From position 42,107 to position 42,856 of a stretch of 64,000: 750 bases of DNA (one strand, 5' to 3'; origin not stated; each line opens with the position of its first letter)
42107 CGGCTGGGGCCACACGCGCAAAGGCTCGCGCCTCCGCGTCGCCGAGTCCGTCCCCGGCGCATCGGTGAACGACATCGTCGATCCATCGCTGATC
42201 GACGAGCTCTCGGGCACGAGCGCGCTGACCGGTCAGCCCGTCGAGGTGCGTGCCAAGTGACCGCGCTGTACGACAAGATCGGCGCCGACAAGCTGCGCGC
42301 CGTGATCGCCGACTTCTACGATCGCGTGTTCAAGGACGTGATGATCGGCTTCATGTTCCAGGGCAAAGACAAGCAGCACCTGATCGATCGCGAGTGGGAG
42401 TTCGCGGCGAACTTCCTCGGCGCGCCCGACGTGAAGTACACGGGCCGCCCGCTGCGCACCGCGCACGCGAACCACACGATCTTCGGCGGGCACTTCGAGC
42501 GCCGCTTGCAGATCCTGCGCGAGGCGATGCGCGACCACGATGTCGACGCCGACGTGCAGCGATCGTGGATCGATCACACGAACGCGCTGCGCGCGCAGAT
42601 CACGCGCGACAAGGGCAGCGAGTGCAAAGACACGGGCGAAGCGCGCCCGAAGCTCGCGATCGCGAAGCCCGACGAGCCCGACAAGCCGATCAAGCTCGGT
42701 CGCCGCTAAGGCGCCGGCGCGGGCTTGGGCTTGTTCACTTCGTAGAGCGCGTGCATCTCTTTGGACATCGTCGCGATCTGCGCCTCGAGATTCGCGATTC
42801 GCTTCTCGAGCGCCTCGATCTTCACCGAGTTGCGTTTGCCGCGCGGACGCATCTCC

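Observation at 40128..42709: Molybdopterin oxidoreductase translationally coupled (GTGA) to a truncated haemoglobin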

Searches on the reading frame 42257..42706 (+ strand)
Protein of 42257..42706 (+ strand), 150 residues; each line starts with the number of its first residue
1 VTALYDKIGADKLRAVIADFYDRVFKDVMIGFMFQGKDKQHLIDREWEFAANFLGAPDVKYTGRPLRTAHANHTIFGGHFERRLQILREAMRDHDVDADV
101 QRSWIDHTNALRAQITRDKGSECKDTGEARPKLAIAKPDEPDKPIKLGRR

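Call 7: search_protein_families(library=pfam, proteins=[window:42257-42706:+], max_evalue=0.01)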
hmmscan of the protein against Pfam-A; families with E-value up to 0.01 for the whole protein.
window:42257-42706:+ (150 aa): 1 family
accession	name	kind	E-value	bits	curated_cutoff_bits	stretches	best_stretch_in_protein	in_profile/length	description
PF01152.27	Bac_globin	-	2e-15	57.5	21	1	4-116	2-120/121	Bacterial-like globin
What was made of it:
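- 42257..42709 (+): Group I truncated haemoglobin, 150 aa. The globin core spans residues 1-116 and the tail (117-150) is disordered and basic. PF01152 matches (call 7).
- On Group I truncated haemoglobin (trHbN): PF01152 scores 57.5 bits against 21 (call 7).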

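Call 8: search_protein_families(library=ncbifam, proteins=[window:42257-42706:+], max_evalue=0.01)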
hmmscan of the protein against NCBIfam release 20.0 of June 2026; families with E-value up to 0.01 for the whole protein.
window:42257-42706:+ (150 aa): 0 families

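Call 12: search_solved_structures(query=window:42257-42706:+, max_evalue=0.1, show_alignments=3)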
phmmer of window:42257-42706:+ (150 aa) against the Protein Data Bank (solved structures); distinct sequences matched with E-value up to 0.1: 26.
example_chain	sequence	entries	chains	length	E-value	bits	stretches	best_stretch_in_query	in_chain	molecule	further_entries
5ab8_A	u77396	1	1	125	4.4e-10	43.2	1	3-92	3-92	GROUP 1 TRUNCATED HEMOGLOBIN GLBN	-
1idr_A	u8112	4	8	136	5.6e-10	42.8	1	3-92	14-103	HEMOGLOBIN HBN | Hemoglobin-like protein HbN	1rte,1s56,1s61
2gln_A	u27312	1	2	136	1.5e-09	41.4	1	3-92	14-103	Hemoglobin-like protein HbN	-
2gkn_A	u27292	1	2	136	2e-09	41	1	3-92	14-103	Hemoglobin-like protein HbN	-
2gkm_A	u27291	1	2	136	2.1e-09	41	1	3-92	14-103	Hemoglobin-like protein HbN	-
2gl3_A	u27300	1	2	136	7.5e-09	39.1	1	3-92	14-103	Hemoglobin-like protein HbN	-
3aq9_A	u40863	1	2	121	1.1e-07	35.4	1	3-100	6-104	Group 1 truncated hemoglobin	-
3aq5_A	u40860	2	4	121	2.9e-07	34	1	3-100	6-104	Group 1 truncated hemoglobin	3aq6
3aq8_A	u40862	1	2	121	4.1e-07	33.5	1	3-100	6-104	Group 1 truncated hemoglobin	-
1dlw_A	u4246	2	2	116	8e-07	32.6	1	4-102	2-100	HEMOGLOBIN | MYOGLOBIN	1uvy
3aq7_A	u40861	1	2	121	1.1e-06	32.1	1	3-100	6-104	Group 1 truncated hemoglobin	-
6td7_A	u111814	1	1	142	3.6e-05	27.2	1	9-73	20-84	THB11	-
1s69_A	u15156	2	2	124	3.9e-05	27.1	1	1-99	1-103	Cyanoglobin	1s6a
2hz2_A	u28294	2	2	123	9.2e-05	25.9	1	3-99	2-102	Cyanoglobin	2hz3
1mwb_A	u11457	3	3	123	0.00011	25.7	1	3-99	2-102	Cyanoglobin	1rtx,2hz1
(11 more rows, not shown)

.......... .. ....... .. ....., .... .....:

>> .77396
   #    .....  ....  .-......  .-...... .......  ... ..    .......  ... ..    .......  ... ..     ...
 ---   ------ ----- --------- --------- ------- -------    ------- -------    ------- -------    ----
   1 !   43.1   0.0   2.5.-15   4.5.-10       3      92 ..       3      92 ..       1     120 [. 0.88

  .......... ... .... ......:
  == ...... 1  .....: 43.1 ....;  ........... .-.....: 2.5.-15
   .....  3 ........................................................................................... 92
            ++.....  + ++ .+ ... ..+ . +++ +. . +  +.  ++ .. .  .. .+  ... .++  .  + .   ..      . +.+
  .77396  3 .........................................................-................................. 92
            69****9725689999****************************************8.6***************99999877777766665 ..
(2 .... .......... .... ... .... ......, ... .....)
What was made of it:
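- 42257..42709 (+): The nearest PDB sequences are Mtb HbN (call 12).
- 42392..42394 (+): Glu46 codon (helix position E11, which is Gln58 in HbN). Alignment to HbN (call 12).
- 42464..42466 (+): His70 codon (proximal His, F8). Alignment to HbN His81 (call 12).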

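Call 14: find_homologous_proteins(query=window:42257-42706:+, max_evalue=0.001)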
Query window:42257-42706:+ (150 aa): 923 proteins with E <= 0.001 among 945 candidates; the best 120 are listed.
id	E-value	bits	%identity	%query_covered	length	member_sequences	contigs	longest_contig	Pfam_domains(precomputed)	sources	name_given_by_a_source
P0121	6.1e-89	314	92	100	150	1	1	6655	PF01152.28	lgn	-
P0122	7.4e-88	310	90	100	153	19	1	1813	PF01152.28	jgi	jgi:hemoglobin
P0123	1.7e-86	306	90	100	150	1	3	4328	PF01152.28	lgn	-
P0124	2.9e-84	299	88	99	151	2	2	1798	PF01152.28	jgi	jgi:hemoglobin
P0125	1.5e-83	296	88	99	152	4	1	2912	PF01152.28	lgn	-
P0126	1.5e-83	296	90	99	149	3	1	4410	PF01152.28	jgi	-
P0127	5.5e-83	294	88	99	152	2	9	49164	PF01152.28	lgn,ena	-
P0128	1.0e-81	290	85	99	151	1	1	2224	PF01152.28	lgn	-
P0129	1.9e-80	286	86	98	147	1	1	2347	PF01152.28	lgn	-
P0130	3.4e-80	285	84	99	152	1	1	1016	PF01152.28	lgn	-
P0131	1.3e-79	283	83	99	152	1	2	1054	PF01152.28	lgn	-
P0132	3.6e-79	282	82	99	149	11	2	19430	PF01152.28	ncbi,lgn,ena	-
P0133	4.9e-79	282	83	99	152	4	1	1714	PF01152.28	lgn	-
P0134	1.3e-78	280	82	99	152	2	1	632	PF01152.28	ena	-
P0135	2.6e-76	273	82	98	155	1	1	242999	PF01152.28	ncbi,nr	ncbi:MAG: group 1 truncated hemoglobin [Kofleriaceae bacterium]|nr:group 1 truncated hemoglobin [Kof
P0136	7.2e-76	271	82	98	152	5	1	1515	PF01152.28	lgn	-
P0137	1.7e-74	267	80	99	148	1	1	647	PF01152.28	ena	-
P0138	1.8e-74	267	78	98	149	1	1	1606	PF01152.28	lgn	-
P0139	1.8e-74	267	81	97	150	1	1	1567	PF01152.28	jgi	jgi:hemoglobin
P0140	7.4e-74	265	79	98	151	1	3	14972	PF01152.28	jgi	-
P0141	1.5e-73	264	79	100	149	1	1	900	PF01152.28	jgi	jgi:hemoglobin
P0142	1.7e-73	264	81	98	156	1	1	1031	PF01152.28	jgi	jgi:hemoglobin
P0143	1.7e-73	264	80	97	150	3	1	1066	PF01152.28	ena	-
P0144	2.7e-73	263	79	99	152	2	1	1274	PF01152.28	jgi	jgi:hemoglobin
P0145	3.1e-73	263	81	99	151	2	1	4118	PF01152.28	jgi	jgi:hemoglobin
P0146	6.2e-73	262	79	100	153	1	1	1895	PF01152.28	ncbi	-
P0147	6.7e-73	262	77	99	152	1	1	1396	PF01152.28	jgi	jgi:hemoglobin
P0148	6.9e-73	262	79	100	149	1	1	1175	PF01152.28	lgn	-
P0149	9.0e-73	261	79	98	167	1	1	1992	PF01152.28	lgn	-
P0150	2.3e-72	260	78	100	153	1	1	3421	PF01152.28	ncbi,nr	ncbi:MAG: group 1 truncated hemoglobin [Deltaproteobacteria bacterium]|nr:group 1 truncated hemoglob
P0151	2.3e-72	260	78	99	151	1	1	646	PF01152.28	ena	-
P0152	4.6e-72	259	77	99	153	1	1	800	PF01152.28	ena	-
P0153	4.8e-72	259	76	99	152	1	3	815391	PF01152.28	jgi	jgi:hemoglobin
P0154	4.9e-72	259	78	98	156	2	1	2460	PF01152.28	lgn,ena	-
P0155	5.1e-72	259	77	99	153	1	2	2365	PF01152.28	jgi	jgi:hemoglobin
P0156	5.7e-72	259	80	98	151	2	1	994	PF01152.28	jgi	jgi:hemoglobin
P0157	5.9e-72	259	78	97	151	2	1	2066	PF01152.28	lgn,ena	-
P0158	6.1e-72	259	78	100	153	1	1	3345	PF01152.28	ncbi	-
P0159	1.1e-71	258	77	99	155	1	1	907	PF01152.28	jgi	jgi:hemoglobin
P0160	1.2e-71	258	79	99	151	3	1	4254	PF01152.28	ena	-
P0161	1.2e-71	258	74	99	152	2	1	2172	PF01152.28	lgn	-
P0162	1.5e-71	257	77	97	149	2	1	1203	PF01152.28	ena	-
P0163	1.8e-71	257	79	97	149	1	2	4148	PF01152.28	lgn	-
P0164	2.5e-71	257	77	97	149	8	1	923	PF01152.28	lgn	-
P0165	3.1e-71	256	80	97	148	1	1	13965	PF01152.28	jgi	jgi:hemoglobin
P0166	3.2e-71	256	76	98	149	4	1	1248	PF01152.28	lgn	-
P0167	3.5e-71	256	79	97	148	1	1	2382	PF01152.28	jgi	jgi:hemoglobin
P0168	3.5e-71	256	77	97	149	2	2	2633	PF01152.28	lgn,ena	-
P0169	4.1e-71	256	77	99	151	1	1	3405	PF01152.28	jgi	-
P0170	4.2e-71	256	75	99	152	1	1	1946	PF01152.28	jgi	jgi:hemoglobin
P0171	5.6e-71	255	75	99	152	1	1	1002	PF01152.28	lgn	-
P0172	6.1e-71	255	77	99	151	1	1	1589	PF01152.28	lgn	-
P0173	6.1e-71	255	78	97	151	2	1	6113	PF01152.28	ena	-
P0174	6.7e-71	255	80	97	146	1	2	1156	PF01152.28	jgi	-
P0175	6.9e-71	255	77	97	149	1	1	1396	PF01152.28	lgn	-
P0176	7.5e-71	255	79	97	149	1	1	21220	PF01152.28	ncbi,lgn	-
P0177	9.9e-71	255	78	99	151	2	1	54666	PF01152.28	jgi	jgi:hemoglobin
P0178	1.2e-70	254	79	99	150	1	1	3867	PF01152.28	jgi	jgi:hemoglobin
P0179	1.3e-70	254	78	97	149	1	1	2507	PF01152.28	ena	-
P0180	1.3e-70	254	78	99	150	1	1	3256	PF01152.28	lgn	-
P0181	1.6e-70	254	73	100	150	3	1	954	PF01152.28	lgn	-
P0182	1.7e-70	254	78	97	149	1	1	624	PF01152.28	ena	-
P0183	1.7e-70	254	78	97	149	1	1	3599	PF01152.28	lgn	-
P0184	1.8e-70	254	76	99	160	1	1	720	PF01152.28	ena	-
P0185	1.8e-70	254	77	97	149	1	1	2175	PF01152.28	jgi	jgi:truncated hemoglobin YjbI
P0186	1.9e-70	254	76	98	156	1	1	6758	PF01152.28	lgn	-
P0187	2.2e-70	254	77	99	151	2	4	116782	PF01152.28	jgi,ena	-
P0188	2.8e-70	253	74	99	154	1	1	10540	PF01152.28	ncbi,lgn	-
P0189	2.9e-70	253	79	97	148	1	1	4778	PF01152.28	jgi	jgi:hemoglobin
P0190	3.5e-70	253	78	97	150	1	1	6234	PF01152.28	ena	-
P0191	3.5e-70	253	76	97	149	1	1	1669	PF01152.28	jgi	jgi:truncated hemoglobin YjbI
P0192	3.6e-70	253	76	97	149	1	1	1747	PF01152.28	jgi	jgi:hemoglobin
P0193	4.8e-70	252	74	99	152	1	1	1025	PF01152.28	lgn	-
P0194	6.3e-70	252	78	98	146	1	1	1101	PF01152.28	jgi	-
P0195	7.4e-70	252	74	99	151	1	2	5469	PF01152.28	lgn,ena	-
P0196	8.9e-70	252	74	99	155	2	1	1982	PF01152.28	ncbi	-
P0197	9.3e-70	252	75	97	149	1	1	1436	PF01152.28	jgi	jgi:truncated hemoglobin YjbI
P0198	9.5e-70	251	77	97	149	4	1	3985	PF01152.28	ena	-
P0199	1.3e-69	251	74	99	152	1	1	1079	PF01152.28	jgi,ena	-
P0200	2.1e-69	250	77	97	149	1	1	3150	PF01152.28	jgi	jgi:hemoglobin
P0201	2.3e-69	250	75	100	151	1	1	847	PF01152.28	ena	-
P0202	2.8e-69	250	74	99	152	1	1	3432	PF01152.28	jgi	jgi:hemoglobin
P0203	3.6e-69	250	73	99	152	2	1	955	PF01152.28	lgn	-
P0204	3.6e-69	250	75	99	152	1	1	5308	PF01152.28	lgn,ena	-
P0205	4.1e-69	249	74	98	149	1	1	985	PF01152.28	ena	-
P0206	4.5e-69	249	75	97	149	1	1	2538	PF01152.28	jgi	jgi:hemoglobin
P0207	4.5e-69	249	77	100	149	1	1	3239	PF01152.28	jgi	-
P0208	4.7e-69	249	77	97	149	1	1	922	PF01152.28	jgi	jgi:truncated hemoglobin YjbI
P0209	4.8e-69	249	75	99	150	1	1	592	PF01152.28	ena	-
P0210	5.5e-69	249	76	99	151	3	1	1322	PF01152.28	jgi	jgi:hemoglobin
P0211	6.1e-69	249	77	100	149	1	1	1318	PF01152.28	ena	-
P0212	8.2e-69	248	74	99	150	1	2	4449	PF01152.28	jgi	jgi:hemoglobin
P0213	8.3e-69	248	73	98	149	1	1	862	PF01152.28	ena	-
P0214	8.6e-69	248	76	98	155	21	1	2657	PF01152.28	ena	-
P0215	9.0e-69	248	75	97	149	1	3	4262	PF01152.28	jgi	jgi:hemoglobin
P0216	1.2e-68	248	81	84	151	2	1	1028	PF01152.28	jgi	jgi:hemoglobin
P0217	1.4e-68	248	77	97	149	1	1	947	PF01152.28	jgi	jgi:hemoglobin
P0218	1.5e-68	248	75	97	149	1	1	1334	PF01152.28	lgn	-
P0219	1.6e-68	248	74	99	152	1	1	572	PF01152.28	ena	-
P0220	1.7e-68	247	75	98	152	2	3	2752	PF01152.28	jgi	jgi:hemoglobin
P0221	1.8e-68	247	77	97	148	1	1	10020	PF01152.28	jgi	jgi:hemoglobin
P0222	1.8e-68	247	76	98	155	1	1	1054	PF01152.28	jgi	jgi:hemoglobin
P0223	2.0e-68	247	75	99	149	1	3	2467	PF01152.28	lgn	-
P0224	2.2e-68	247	77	99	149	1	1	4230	PF01152.28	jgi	jgi:hemoglobin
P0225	2.6e-68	247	78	97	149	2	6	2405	PF01152.28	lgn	-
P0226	3.0e-68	247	73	99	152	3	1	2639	PF01152.28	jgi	jgi:hemoglobin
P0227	3.4e-68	246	74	99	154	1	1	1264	PF01152.28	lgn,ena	-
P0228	3.6e-68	246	76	98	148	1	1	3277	PF01152.28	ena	-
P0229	3.9e-68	246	77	97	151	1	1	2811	PF01152.28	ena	-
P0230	4.0e-68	246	77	97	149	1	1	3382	PF01152.28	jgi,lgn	jgi:hemoglobin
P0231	4.3e-68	246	74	99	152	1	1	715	PF01152.28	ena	-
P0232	4.4e-68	246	72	99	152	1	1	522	PF01152.28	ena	-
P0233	4.5e-68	246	72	99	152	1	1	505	PF01152.28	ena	-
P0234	4.6e-68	246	76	100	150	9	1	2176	PF01152.28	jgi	-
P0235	4.6e-68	246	73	98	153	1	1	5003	PF01152.28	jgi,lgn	jgi:hemoglobin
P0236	4.8e-68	246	76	99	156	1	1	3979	PF01152.28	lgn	-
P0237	5.1e-68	246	74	98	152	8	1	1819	PF01152.28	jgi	jgi:hemoglobin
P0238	8.4e-68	245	73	99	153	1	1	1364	PF01152.28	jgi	jgi:hemoglobin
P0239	1.1e-67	245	74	97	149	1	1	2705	PF01152.28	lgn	-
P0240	1.5e-67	244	74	99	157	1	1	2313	PF01152.28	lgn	-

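Call 29: find_related_loci(query=window:42257-42706:+, collection=metagenome_contigs, flank=4000)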
Query window:42257-42706:+ (150 aa) in metagenome_contigs; peptide patterns used: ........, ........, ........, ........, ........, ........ (x = any residue, [..] = any of these).
221 stretches matched a pattern; 48 encode a relative of the query (tblastn E <= 1e-3); 48 distinct loci.
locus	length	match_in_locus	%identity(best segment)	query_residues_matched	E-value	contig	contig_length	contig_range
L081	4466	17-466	96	1-150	8e-97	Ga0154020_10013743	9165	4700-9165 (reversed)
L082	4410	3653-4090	90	3-150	2e-87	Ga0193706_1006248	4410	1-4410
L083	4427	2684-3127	80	3-150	4e-81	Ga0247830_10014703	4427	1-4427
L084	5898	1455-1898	80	3-150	4e-81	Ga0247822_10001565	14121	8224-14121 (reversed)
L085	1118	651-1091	79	4-150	3e-83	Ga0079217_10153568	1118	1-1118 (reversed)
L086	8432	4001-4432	78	4-147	1e-77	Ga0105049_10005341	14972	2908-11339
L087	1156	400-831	79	5-150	9e-82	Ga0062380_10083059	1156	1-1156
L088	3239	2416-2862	77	1-150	2e-75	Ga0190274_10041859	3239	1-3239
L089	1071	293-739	76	3-150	4e-80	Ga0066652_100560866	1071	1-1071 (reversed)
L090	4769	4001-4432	77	5-150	5e-73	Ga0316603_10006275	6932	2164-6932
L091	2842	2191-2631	74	2-148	2e-72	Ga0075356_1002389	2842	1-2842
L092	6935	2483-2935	72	1-150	4e-72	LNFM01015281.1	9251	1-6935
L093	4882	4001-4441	72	2-150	1e-70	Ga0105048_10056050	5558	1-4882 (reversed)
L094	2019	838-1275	72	1-150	5e-72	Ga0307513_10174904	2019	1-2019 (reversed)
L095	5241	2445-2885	76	4-150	3e-69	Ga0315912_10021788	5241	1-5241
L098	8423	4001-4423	75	5-150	5e-68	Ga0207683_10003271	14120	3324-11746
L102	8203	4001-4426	72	4-150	3e-67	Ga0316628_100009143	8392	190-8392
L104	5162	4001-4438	70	1-150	2e-66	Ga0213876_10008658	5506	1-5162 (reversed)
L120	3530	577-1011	63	4-149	9e-56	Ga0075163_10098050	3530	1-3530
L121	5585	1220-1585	70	4-126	4e-55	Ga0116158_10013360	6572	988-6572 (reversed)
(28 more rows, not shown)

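Call 37: search_protein_representatives(protein=window:42257-42706:+)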
Query: 150 residues. Proteins with E-value up to 0.001 (for the whole library): 803; up to 1e-10: 264; up to 1e-30: 25. The best 150 are listed.
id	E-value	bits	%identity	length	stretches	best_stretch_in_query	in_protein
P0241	1.1e-50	187.9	69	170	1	4-129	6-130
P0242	6.0e-48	179.1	29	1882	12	4-143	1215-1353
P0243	1.1e-44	168.5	64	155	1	3-126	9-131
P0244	3.1e-44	167.0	57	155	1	3-150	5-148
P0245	1.0e-40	155.6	51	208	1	4-146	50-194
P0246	4.1e-40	153.6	55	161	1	4-136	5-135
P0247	8.7e-40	152.6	55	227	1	3-123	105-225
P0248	4.4e-39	150.3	53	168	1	3-133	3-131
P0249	2.9e-37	144.4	52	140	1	2-124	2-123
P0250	6.2e-37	143.3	58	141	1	9-128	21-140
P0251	5.2e-36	140.3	58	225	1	8-126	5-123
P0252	2.3e-35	138.2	54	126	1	10-123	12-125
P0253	5.8e-35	136.9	53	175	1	1-131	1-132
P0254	1.7e-34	135.4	54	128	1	9-124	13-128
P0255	2.0e-34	135.2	51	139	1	6-131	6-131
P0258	1.2e-32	129.4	67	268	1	3-95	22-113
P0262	8.0e-32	126.7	54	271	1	4-140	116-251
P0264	1.8e-31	125.6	48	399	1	9-128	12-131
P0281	2.3e-27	112.3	47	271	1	1-115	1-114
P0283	3.9e-27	111.5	49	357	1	7-124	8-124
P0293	1.7e-25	106.2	48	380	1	13-127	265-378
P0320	3.5e-23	98.7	48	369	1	3-127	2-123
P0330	8.4e-22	94.2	45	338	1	9-139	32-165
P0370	9.4e-19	84.3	41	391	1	5-117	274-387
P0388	1.1e-17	80.8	40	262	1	9-143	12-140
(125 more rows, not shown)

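Call 50: find_encoding_contigs(protein=P0153, flank=10000, max_places=2)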
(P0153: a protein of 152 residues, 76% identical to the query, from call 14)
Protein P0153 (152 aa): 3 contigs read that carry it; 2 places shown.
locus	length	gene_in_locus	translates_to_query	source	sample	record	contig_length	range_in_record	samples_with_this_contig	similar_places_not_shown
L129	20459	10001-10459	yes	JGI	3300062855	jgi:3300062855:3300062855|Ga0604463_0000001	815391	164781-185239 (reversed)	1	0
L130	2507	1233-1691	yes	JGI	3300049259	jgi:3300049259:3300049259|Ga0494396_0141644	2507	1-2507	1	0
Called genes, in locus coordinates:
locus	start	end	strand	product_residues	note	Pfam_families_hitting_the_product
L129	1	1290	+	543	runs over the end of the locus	PF10079:Rossmann-like_BshC, PF24850:CC_BshC (weak)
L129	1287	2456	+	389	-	PF13477:Glyco_trans_4_2, PF13439:Glyco_transf_4, PF13579:Glyco_trans_4_4, PF00534:Glycos_transf_1, PF13692:Glyco_trans_1_4, PF20706:GT4-conflict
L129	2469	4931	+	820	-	PF02585:PIG-L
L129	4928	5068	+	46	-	-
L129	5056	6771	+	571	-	PF00474:SSF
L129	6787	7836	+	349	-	PF11138:DUF2911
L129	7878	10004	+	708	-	PF04879:Molybdop_Fe4S4, PF00384:Molybdopterin, PF01568:Molydop_binding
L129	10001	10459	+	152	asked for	PF01152:Bac_globin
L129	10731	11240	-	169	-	PF08974:DUF1877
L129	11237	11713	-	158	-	-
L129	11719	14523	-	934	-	PF13699:eCIS_core, PF08239:SH3_3, PF21724:DUF6861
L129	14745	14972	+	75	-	-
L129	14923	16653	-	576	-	PF01663:Phosphodiest, PF08665:PglZ (faint), PF01676:Metalloenzyme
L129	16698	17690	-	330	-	PF04055:Radical_SAM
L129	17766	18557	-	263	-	-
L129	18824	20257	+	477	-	PF04055:Radical_SAM (faint), PF12544:LAM_C (weak)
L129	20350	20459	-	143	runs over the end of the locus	PF01475:FUR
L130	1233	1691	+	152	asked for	PF01152:Bac_globin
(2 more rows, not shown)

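Call 51: find_encoding_contigs(protein=P0135, flank=10000, max_places=2)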
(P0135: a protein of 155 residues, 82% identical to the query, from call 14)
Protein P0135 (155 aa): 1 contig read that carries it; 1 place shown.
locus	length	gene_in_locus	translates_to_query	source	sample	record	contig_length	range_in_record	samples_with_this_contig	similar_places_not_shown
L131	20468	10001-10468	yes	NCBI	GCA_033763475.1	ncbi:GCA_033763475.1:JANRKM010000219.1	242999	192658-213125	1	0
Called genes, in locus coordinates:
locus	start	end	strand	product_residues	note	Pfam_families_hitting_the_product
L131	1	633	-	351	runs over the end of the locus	PF04055:Radical_SAM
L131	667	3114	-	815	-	PF03176:MMPL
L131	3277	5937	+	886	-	PF00311:PEPcase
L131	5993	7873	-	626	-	PF19363:DUF5939, PF00211:Guanylate_cyc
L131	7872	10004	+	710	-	PF04879:Molybdop_Fe4S4, PF00384:Molybdopterin, PF01568:Molydop_binding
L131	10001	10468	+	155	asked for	PF01152:Bac_globin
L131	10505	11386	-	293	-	PF13462:Thioredoxin_4, PF01323:DSBA (faint)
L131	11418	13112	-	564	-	PF01663:Phosphodiest, PF00884:Sulfatase (weak), PF01676:Metalloenzyme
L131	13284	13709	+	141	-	-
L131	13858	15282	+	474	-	PF04055:Radical_SAM (weak), PF12544:LAM_C (weak)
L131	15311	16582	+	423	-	PF00201:UDPGT, PF06722:EryCIII-like_C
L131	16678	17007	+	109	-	-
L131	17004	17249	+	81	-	-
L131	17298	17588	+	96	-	-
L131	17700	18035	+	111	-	PF02977:CarbpepA_inh (weak)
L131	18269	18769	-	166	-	PF14340:DUF4395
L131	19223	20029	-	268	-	PF13622:4HBT_3, PF20789:4HBT_3C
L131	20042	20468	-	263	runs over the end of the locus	PF02163:Peptidase_M50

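Call 58: predict_structure(alignment_id=A2)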
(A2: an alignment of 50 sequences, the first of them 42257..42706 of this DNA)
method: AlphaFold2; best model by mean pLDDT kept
length: 150 residues; sequences in the alignment: 50
mean_pLDDT: 79.4   pTM: 0.70
mean pLDDT of the five models: 79.4, 72.0, 71.0, 71.0, 68.8
residues with pLDDT >= 90: 77; 70-90: 27; 50-70: 24; < 50: 22
segments of 3 or more residues with pLDDT < 50: 120-138, 148-150
pLDDT, mean of each block of 10 residues (from residue 1): 87 98 94 90 93 91 67 73 96 98 94 72 42 45 52
secondary structure, 60 per line:
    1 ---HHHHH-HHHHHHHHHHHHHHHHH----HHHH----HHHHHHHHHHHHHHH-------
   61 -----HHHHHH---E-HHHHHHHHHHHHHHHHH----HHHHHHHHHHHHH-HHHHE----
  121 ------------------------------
elements in order: H4-8 H10-26 H31-34 H39-53 H66-71 H77-93 H98-110 H112-115
